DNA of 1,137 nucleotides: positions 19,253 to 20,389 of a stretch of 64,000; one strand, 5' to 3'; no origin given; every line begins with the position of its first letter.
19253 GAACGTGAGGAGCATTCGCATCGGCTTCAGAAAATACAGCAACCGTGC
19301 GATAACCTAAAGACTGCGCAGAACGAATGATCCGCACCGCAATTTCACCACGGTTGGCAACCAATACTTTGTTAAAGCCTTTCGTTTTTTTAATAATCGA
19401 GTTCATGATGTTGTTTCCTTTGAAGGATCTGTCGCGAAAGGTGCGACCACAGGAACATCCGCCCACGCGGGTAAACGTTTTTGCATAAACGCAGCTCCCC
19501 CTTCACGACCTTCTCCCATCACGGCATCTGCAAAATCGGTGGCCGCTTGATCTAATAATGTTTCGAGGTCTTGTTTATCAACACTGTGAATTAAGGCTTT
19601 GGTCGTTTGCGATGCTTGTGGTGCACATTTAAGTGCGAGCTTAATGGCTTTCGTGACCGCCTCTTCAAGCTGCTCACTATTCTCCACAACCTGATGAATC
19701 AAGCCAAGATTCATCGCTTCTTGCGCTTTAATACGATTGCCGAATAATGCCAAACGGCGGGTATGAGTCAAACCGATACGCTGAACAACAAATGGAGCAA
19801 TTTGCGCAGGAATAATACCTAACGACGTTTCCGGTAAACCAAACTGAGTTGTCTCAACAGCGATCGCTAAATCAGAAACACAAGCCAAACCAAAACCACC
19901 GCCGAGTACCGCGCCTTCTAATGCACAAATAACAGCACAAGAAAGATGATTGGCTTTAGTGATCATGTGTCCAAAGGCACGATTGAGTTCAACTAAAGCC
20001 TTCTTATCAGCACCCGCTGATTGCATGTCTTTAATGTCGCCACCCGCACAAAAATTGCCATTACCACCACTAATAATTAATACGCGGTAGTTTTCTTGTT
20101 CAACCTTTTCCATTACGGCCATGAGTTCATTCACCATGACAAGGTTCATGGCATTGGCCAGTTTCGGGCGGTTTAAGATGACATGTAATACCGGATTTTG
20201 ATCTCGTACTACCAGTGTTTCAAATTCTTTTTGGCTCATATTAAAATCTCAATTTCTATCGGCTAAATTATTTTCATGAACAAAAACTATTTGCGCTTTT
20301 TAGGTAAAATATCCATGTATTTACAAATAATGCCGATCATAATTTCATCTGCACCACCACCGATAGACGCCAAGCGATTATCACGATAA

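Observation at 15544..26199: Atu-like (acyclic-terpene/branched acyl-CoA) carboxylase catabolic cluster inserted at the conserved murJ-rpsT junction; atuB-equivalent absent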

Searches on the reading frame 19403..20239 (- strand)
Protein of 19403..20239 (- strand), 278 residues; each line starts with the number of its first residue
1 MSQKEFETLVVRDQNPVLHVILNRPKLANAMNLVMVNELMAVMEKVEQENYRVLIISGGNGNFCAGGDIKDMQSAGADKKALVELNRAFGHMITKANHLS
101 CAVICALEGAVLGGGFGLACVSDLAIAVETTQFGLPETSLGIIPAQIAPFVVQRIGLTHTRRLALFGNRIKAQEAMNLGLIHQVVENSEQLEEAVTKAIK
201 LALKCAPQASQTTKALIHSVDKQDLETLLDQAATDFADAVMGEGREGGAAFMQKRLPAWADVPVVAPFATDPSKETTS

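Call 3: search_protein_families(library=pfam, proteins=[window:19403-20239:-])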
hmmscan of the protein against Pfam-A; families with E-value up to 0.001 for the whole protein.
window:19403-20239:- (278 aa): 2 families
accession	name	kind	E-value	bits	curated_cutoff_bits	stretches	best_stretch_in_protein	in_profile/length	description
PF00378.25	ECH_1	-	2.3e-48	165.2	27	1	14-261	3-250/251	Enoyl-CoA hydratase/isomerase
PF16113.10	ECH_2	-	4.4e-33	115.6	27.2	1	19-221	3-207/335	Enoyl-CoA hydratase/isomerase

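Call 4: search_protein_families(library=ncbifam, proteins=[window:19403-20239:-])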
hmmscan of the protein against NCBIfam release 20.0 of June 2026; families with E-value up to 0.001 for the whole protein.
window:19403-20239:- (278 aa): 73 families (the best 25 are shown)
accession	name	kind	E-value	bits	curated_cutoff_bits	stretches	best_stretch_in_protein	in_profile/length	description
NF005675.0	PRK07468.1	equivalog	6.7e-60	203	350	1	5-260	2-260/262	crotonase/enoyl-CoA hydratase family protein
NF004227.0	PRK05674.1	equivalog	6.9e-47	160.3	426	1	5-261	3-263/271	gamma-carboxygeranoyl-CoA hydratase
NF051848.1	EnCoAHydtEchA19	equivalog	3.4e-44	151.3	400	1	10-260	3-256/258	enoyl-CoA hydratase EchA19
NF005802.0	PRK07657.1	equivalog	7.9e-39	133.7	363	1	14-259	11-257/260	enoyl-CoA hydratase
NF042430.2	EnCoAhydt_DpgD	equivalog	3.2e-38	131.7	400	1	14-260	4-256/258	enoyl-CoA-hydratase DpgD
NF006007.0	PRK08138.1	subfamily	1e-37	130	355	1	5-259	6-258/261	enoyl-CoA hydratase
NF005803.0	PRK07658.1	equivalog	1.6e-37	129.4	313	1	8-260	3-255/257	enoyl-CoA hydratase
NF006566.0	PRK09076.1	subfamily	2.3e-37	129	286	1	7-260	5-258/260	enoyl-CoA hydratase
NF006699.0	PRK09245.1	subfamily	2.6e-37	128.5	354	1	8-259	4-263/266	crotonase/enoyl-CoA hydratase family protein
NF004475.0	PRK05809.1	subfamily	4.8e-37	127.8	394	1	5-258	2-256/260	short-chain-enoyl-CoA hydratase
NF005498.0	PRK07112.1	equivalog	7.6e-37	127.2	250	1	4-197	4-196/258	enoyl-CoA hydratase/isomerase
NF005804.0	PRK07659.1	equivalog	1.2e-36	126.5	311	1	4-259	3-257/260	enoyl-CoA hydratase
NF006100.0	PRK08252.1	subfamily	1.4e-36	126.4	282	1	8-260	4-252/254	crotonase/enoyl-CoA hydratase family protein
NF004796.0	PRK06144.1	subfamily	2.9e-36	125.3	272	1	5-260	6-260/262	enoyl-CoA hydratase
NF005879.0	PRK07827.1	equivalog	8.9e-36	123.4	283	1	12-260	12-260/261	enoyl-CoA hydratase family protein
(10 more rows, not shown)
